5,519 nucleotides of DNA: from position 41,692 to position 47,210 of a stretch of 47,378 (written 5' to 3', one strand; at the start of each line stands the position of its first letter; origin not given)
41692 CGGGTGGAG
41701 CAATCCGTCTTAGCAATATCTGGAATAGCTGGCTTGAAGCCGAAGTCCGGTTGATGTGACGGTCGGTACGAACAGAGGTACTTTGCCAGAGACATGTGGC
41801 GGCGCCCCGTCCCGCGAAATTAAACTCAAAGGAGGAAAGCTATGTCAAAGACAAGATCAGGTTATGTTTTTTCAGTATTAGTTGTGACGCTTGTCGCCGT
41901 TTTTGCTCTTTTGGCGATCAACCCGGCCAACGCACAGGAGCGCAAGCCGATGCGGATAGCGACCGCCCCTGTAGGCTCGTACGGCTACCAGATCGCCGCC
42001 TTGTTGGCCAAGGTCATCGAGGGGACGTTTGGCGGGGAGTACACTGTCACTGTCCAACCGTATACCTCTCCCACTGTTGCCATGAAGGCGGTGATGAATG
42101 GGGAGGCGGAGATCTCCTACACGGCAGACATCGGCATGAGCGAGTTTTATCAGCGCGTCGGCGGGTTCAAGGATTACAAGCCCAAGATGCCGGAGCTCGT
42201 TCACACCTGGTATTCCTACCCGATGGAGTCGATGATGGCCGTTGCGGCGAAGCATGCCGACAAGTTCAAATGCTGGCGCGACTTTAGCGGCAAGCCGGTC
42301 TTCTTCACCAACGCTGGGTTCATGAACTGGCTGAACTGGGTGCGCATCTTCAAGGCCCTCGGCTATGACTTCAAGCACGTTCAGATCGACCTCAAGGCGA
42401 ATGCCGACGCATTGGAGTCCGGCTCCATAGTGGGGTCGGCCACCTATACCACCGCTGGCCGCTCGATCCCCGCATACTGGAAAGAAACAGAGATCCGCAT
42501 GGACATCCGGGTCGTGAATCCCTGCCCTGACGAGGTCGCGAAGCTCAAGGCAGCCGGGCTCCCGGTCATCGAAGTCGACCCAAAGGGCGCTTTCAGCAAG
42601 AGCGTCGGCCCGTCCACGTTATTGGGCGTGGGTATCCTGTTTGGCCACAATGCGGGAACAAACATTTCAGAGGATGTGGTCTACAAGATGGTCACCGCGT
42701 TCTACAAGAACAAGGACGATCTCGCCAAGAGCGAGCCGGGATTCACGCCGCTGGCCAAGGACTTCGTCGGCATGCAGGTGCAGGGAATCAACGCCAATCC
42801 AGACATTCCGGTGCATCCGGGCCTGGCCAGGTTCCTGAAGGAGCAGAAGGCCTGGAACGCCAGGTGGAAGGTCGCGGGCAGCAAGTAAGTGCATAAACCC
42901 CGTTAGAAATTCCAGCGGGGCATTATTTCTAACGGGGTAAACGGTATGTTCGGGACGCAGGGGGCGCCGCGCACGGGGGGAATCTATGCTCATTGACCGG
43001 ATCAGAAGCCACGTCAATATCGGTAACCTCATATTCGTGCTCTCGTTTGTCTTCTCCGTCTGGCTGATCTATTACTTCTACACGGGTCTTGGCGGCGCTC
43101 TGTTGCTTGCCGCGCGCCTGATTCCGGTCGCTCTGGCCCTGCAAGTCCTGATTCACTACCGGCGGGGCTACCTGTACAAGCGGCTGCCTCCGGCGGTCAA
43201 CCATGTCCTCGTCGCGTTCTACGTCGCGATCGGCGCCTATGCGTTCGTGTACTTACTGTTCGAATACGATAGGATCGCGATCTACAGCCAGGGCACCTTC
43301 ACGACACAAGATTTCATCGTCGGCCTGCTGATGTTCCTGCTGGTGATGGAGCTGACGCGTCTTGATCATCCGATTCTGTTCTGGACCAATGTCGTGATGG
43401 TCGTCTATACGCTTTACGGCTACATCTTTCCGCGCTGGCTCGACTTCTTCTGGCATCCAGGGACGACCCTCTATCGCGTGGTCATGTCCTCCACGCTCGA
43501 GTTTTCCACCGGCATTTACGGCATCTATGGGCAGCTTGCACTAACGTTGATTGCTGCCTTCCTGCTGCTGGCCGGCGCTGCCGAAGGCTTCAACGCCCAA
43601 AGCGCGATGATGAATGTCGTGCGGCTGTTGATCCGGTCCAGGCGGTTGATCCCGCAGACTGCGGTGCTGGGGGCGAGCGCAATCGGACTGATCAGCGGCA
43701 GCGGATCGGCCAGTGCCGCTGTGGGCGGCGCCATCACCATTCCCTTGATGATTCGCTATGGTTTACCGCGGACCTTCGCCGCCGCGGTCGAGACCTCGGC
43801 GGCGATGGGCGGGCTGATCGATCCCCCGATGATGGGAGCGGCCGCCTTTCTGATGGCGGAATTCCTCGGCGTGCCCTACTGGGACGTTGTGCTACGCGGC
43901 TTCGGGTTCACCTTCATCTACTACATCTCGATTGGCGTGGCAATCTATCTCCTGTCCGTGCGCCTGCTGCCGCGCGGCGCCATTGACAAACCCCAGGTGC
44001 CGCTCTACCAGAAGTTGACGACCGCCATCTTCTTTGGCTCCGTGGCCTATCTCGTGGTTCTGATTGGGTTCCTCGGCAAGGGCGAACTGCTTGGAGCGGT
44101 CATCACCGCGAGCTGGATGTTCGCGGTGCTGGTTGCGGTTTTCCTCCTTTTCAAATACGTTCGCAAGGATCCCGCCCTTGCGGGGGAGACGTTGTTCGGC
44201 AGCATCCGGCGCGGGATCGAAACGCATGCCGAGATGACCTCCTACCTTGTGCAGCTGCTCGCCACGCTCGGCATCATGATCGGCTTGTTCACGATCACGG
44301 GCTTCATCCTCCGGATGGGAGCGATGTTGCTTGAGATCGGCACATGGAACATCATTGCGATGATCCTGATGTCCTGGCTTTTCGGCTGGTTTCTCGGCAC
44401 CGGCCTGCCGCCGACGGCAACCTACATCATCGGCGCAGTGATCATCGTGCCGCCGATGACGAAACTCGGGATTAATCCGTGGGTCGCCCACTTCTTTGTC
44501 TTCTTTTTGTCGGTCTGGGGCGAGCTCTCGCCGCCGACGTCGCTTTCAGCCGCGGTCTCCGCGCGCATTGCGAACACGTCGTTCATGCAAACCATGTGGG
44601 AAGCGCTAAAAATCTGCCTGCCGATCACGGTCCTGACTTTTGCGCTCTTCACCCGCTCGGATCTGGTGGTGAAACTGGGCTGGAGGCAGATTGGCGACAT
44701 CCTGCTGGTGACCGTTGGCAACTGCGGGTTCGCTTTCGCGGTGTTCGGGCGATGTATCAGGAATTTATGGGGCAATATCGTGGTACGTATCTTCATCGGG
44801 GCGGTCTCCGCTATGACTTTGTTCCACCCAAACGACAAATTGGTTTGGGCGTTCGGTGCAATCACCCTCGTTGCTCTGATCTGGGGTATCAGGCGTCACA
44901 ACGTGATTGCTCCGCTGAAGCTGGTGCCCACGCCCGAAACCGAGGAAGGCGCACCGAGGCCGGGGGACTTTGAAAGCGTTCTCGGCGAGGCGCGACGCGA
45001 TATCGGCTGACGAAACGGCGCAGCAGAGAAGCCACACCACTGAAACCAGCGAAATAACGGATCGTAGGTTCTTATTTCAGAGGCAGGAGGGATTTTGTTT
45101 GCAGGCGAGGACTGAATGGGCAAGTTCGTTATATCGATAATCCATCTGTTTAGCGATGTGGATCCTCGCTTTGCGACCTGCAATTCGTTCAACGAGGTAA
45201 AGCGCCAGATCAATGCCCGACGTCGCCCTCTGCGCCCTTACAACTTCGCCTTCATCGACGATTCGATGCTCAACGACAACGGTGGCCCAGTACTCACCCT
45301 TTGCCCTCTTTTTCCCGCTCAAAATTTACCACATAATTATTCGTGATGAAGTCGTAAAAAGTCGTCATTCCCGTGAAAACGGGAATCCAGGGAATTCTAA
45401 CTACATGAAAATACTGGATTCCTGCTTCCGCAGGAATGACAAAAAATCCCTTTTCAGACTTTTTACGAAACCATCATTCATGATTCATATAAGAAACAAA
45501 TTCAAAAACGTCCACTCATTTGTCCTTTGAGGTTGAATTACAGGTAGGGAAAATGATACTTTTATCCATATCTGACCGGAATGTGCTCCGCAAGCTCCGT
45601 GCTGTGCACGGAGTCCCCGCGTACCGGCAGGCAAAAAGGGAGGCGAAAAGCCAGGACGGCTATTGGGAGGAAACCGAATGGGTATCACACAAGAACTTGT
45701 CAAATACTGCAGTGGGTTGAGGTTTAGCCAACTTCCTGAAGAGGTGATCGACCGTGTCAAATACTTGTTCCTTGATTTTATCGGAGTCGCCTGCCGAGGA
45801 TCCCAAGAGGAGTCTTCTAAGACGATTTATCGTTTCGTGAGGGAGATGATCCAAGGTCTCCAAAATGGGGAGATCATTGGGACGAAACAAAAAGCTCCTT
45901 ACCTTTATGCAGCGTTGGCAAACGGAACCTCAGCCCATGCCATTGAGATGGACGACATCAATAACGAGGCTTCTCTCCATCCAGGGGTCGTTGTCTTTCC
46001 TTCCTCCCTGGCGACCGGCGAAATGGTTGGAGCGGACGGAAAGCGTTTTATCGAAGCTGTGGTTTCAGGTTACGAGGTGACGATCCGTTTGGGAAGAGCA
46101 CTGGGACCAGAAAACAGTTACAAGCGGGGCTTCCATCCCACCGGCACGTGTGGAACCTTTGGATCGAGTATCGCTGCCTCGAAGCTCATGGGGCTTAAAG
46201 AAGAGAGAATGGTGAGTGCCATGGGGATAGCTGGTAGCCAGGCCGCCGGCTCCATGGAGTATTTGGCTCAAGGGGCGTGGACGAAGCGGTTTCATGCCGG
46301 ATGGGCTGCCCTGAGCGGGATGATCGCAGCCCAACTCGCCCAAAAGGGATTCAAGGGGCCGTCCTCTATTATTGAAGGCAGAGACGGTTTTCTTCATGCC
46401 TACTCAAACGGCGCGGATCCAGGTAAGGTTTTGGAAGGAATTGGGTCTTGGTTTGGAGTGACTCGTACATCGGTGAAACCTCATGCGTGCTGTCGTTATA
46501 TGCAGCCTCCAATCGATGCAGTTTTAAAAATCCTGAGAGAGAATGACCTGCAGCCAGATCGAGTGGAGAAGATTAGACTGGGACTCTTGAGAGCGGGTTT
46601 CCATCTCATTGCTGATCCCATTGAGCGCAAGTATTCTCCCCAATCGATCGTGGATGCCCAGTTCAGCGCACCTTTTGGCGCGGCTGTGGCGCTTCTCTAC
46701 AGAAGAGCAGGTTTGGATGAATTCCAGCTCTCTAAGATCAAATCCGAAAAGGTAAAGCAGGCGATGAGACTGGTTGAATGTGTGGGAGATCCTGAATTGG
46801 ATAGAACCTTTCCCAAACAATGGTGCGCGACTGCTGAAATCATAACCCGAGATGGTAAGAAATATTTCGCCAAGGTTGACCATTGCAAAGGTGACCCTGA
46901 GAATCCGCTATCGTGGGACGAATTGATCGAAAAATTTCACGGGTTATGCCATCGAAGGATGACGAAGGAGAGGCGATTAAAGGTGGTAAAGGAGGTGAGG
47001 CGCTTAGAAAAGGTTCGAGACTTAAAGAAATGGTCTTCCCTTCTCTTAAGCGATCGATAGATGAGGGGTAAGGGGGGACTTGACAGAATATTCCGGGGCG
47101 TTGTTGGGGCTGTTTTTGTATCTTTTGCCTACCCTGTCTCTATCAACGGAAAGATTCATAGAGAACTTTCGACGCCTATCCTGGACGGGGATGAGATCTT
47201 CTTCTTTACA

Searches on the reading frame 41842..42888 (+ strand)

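Call 27: search_protein_families(library=pfam, proteins=[window:41842-42888:+], max_evalue=0.00001)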
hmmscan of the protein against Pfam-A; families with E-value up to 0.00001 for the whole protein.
window:41842-42888:+ (348 aa): 1 family
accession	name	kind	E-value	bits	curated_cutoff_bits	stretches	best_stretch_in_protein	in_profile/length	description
PF16868.10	NMT1_3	-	1.2e-16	61.6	27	1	39-335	1-288/289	NMT1-like family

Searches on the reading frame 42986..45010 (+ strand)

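Call 27: search_protein_families(library=pfam, proteins=[window:42986-45010:+], max_evalue=0.00001)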
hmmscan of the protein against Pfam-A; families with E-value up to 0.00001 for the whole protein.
window:42986-45010:+ (674 aa): 1 family
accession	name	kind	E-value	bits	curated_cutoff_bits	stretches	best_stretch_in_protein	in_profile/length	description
PF06808.19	DctM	-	3.1e-51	174.9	23.8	1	115-547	1-400/413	Tripartite ATP-independent periplasmic transporter, DctM component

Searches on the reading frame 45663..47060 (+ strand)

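Call 27: search_protein_families(library=pfam, proteins=[window:45663-47060:+], max_evalue=0.00001)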
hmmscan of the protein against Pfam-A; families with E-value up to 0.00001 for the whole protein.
window:45663-47060:+ (465 aa): 2 families
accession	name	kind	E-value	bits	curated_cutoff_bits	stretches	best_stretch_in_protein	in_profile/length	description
PF03972.19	MmgE_PrpD_N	-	1.2e-72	244.5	32.1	1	10-253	1-241/244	MmgE/PrpD N-terminal domain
PF19305.4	MmgE_PrpD_C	-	7.4e-41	140.3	32.1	1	274-445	1-170/173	MmgE/PrpD C-terminal domain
